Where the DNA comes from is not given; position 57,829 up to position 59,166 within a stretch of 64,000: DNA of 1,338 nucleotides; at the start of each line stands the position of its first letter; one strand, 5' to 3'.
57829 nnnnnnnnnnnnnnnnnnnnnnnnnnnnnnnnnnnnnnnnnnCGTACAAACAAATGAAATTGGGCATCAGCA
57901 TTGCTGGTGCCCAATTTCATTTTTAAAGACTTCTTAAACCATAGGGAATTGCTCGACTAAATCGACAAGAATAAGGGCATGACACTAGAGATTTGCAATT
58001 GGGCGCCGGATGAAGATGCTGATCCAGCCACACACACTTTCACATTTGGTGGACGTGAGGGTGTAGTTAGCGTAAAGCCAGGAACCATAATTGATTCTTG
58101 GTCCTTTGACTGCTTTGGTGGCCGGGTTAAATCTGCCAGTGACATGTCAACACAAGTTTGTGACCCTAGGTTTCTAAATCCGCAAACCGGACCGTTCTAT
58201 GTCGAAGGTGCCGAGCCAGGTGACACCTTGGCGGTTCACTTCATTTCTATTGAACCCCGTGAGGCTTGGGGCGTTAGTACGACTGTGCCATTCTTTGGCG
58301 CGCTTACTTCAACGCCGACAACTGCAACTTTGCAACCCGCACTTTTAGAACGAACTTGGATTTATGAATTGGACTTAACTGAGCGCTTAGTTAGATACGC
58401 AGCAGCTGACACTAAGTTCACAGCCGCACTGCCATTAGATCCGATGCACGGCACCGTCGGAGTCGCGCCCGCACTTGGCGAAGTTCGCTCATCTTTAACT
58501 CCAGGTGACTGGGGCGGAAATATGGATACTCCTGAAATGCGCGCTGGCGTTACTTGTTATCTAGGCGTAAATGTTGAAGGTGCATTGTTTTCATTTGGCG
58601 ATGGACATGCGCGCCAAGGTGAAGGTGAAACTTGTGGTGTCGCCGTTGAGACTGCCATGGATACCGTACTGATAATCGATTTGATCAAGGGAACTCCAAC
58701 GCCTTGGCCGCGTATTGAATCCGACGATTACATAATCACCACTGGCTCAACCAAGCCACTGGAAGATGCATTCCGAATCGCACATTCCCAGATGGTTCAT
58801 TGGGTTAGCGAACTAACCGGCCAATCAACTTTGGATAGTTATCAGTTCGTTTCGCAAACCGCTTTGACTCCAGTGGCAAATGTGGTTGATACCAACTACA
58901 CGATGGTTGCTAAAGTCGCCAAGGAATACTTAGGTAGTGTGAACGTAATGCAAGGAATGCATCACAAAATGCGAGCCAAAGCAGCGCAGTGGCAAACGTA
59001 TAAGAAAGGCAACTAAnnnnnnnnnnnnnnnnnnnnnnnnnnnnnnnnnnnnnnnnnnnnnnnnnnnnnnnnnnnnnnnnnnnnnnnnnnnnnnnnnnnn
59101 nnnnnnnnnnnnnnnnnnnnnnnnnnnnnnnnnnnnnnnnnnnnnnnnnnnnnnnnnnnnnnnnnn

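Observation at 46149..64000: Composite island: kinase/phospho-lyase BMC next to a B12 diol-dehydratase operon, with only one aldehyde dehydrogenase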

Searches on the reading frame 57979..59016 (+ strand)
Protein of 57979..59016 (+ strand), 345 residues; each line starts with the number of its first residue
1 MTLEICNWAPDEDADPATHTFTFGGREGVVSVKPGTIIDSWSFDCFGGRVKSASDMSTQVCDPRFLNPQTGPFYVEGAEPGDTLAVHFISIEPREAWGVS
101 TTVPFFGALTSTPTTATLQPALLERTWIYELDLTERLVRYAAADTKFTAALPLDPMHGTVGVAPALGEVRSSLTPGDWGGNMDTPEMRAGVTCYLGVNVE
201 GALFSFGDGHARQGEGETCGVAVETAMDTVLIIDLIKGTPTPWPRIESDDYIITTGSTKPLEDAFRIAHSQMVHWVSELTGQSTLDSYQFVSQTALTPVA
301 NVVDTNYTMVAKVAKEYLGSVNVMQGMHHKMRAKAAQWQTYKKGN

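Call 5: search_protein_families(library=pfam, proteins=[window:57979-59016:+])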
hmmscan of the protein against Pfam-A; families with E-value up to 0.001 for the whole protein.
window:57979-59016:+ (345 aa): 1 family
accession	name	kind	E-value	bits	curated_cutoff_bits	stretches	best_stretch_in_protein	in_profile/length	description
PF03069.20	FmdA_AmdA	-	5.5e-24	85.2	27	2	168-239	199-271/373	Acetamidase/Formamidase family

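Call 56: search_protein_families(library=ncbifam, proteins=[window:57979-59016:+], max_evalue=0.00001)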
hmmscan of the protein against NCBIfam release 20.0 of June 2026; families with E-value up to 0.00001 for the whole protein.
window:57979-59016:+ (345 aa): 1 family
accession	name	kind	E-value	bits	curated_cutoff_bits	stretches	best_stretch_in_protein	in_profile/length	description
NF045496.1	FormamaseFmdA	equivalog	1.5e-15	56.8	500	1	171-309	213-346/407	formamidase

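Call 57: search_solved_structures(query=window:57979-59016:+, max_evalue=0.01)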
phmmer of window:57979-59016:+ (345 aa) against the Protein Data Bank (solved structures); distinct sequences matched with E-value up to 0.01: 6.
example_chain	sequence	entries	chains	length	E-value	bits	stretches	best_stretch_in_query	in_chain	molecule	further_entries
5ubu_A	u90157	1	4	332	1.6e-57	198.2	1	27-318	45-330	Putative acetamidase/formamidase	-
3tkk_A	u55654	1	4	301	1.1e-32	116.5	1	19-306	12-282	Predicted acetamidase/formamidase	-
2ii1_A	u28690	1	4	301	5.7e-32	114.2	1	29-309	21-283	Acetamidase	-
2f4l_A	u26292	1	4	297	2.8e-26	95.4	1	61-315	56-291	acetamidase, putative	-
3b9t_A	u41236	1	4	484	6.7e-19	71.2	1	150-237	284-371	Twin-arginine translocation pathway signal protein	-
2wkn_A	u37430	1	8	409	5.9e-11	45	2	165-239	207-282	FORMAMIDASE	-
